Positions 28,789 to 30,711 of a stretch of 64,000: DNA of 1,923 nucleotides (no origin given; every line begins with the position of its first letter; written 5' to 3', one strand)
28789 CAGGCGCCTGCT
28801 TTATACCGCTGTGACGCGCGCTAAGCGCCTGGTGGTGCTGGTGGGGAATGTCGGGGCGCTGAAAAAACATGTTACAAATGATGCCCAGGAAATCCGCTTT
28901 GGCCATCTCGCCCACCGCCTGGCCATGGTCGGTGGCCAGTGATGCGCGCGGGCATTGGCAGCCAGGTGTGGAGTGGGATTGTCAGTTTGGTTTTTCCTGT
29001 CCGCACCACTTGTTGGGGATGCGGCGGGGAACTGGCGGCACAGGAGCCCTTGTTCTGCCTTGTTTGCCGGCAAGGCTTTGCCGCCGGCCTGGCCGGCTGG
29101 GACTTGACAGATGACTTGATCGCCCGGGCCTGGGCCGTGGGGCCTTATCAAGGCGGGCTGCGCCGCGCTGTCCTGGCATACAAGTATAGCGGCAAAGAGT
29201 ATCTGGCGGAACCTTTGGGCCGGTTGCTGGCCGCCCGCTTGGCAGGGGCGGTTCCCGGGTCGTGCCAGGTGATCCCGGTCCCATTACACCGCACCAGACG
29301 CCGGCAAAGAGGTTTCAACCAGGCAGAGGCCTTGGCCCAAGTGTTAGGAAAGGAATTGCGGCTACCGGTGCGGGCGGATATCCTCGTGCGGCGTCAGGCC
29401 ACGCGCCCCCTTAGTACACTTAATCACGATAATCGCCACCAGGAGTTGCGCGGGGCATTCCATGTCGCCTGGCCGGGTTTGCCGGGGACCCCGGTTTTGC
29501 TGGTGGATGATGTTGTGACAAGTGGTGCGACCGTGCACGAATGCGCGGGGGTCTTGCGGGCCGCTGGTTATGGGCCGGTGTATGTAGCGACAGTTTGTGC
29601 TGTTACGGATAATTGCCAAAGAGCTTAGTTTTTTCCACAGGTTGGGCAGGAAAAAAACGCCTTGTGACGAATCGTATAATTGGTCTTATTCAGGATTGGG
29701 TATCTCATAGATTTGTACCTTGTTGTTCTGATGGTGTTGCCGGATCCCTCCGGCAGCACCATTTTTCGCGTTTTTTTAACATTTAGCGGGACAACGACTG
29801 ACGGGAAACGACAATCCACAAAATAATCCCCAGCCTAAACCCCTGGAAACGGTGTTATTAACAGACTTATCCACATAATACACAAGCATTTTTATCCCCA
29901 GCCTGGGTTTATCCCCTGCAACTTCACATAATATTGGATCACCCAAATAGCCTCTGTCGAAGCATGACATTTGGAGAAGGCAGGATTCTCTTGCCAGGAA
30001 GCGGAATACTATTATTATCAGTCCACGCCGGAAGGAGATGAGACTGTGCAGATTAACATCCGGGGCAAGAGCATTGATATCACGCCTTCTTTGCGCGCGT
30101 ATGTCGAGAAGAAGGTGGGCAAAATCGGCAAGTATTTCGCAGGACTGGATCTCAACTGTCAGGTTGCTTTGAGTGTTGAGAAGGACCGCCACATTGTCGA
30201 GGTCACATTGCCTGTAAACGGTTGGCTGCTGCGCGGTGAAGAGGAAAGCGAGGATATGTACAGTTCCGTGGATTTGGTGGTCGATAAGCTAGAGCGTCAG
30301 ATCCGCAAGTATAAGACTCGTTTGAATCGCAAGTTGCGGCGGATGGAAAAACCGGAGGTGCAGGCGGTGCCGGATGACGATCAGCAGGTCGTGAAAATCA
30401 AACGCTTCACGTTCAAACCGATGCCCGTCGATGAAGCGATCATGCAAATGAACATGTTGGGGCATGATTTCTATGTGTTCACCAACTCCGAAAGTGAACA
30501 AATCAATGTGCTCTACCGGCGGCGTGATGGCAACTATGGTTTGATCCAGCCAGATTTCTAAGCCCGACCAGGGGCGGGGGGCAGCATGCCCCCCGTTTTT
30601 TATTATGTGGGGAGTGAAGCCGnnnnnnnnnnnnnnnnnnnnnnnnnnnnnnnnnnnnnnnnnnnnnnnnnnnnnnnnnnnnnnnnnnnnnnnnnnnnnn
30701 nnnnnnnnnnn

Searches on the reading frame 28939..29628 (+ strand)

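Call 3: search_protein_families(library=pfam, proteins=[window:28939-29628:+], max_evalue=1)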
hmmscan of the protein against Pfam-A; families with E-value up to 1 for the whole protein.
window:28939-29628:+ (229 aa): 4 families
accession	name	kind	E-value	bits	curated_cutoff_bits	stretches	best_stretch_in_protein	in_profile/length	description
PF00156.33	Pribosyltran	-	3.2e-05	23.7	26.3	1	129-221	44-125/158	Phosphoribosyl transferase domain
PF18256.6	HscB_4_cys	-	0.035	14.4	26.2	1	25-44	3-24/27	Co-chaperone HscB tetracysteine metal binding motif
PF18912.6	DZR_2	-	0.037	14.3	27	1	15-47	2-31/56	Double zinc ribbon domain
PF14681.12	UPRTase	-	0.1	12.5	27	1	183-222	120-159/206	Uracil phosphoribosyltransferase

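Call 4: search_protein_families(library=ncbifam, proteins=[window:28939-29628:+], max_evalue=1)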
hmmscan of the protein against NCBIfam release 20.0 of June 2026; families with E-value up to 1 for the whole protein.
window:28939-29628:+ (229 aa): 21 families
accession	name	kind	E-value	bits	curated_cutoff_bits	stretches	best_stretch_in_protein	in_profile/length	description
NF008616.0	PRK11595.1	equivalog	1.3e-26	93.5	304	1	66-221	66-225/227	DNA utilization protein GntX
TIGR00201.1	comF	subfamily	1.7e-24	86.8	233.55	1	65-219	36-188/190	ComF family protein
NF002620.0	PRK02277.1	subfamily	1.3e-05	25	115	1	163-219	121-177/201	orotate phosphoribosyltransferase-like protein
NF005537.0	PRK07199.1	subfamily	4e-05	22.9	322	1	182-222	210-250/301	ribose-phosphate diphosphokinase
TIGR01367.1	pyrE_Therm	equivalog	5.2e-05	22.9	150.25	1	159-224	85-143/187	orotate phosphoribosyltransferase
NF002095.0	PRK00934.1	equivalog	0.00072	18.8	296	1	183-222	205-244/287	ribose-phosphate diphosphokinase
TIGR01251.1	ribP_PPkin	subfamily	0.00074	18.5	113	1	183-222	210-249/309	ribose-phosphate diphosphokinase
NF004689.0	PRK06031.1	equivalog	0.00075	18.8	175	1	126-219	96-190/233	phosphoribosyltransferase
TIGR00336.1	pyrE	equivalog_domain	0.0029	17.4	106.8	1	182-224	107-146/173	orotate phosphoribosyltransferase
NF045507.1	transregGfcR_Halo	equivalog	0.0033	16.9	300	1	163-217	133-187/215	transcriptional regulator GfcR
NF006328.0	PRK08558.1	equivalog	0.0066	16.1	184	1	183-225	176-218/238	adenine phosphoribosyltransferase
NF005592.0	PRK07322.1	subfamily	0.012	15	143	1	181-222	118-159/180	adenine phosphoribosyltransferase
NF002636.0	PRK02304.1-5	equivalog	0.041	13.4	125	1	124-222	64-156/176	adenine phosphoribosyltransferase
NF002320.0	PRK01259.1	subfamily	0.082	12.3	297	1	183-222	214-253/316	ribose-phosphate diphosphokinase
NF002844.0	PRK03092.1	equivalog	0.097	11.9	438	1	183-222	223-262/326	ribose-phosphate diphosphokinase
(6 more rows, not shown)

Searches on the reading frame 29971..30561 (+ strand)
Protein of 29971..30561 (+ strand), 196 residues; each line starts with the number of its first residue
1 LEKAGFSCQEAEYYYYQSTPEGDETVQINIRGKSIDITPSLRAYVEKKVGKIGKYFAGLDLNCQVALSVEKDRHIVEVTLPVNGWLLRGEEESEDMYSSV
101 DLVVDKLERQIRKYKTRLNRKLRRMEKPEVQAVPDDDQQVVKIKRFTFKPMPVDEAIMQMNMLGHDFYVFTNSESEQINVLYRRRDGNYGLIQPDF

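Call 3: search_protein_families(library=pfam, proteins=[window:29971-30561:+], max_evalue=1)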
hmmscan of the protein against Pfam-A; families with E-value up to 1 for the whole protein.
window:29971-30561:+ (196 aa): 4 families
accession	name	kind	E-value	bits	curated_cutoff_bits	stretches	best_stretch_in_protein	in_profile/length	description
PF02482.25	Ribosomal_S30AE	-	3.7e-30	104.9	23.7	1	28-119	1-88/88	Sigma 54 modulation protein / S30EA ribosomal protein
PF16321.10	Ribosom_S30AE_C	-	8.6e-29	99.5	25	1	136-191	2-57/57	Sigma 54 modulation/S30EA ribosomal protein C terminus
PF01765.24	RRF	-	0.054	13.8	29.7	1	43-139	50-136/164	Ribosome recycling factor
PF05717.18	TnpB_IS66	-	0.13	12.6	26.6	1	156-187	26-56/101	IS66 Orf2 like protein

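Call 4: search_protein_families(library=ncbifam, proteins=[window:29971-30561:+], max_evalue=1)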
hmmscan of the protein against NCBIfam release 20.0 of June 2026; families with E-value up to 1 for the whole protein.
window:29971-30561:+ (196 aa): 7 families
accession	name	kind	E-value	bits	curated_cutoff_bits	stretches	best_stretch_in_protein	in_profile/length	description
TIGR00741.1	yfiA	equivalog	6.8e-28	97.1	40.9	1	27-123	2-100/102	ribosome hibernation-promoting factor, HPF/YfiA family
NF007780.0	PRK10470.1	equivalog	2.9e-21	75.6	125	1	26-119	1-93/95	ribosome hibernation promoting factor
NF007654.0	PRK10324.1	equivalog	1.9e-11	44.5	158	1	27-117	2-91/113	ribosome-associated translation inhibitor RaiA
NF009191.0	PRK12539.1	subfamily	0.0063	16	171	1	37-86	30-80/185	sigma-70 family RNA polymerase sigma factor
NF009165.0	PRK12512.1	equivalog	0.087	12.4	198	1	36-87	30-82/184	RNA polymerase sigma factor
NF033819.0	IS66_TnpB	equivalog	0.09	12.7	50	1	157-187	24-54/90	IS66 family insertion sequence element accessory protein TnpB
NF053579.1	LolA3_fam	equivalog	0.11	12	83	1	90-157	142-206/232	LolA3 family protein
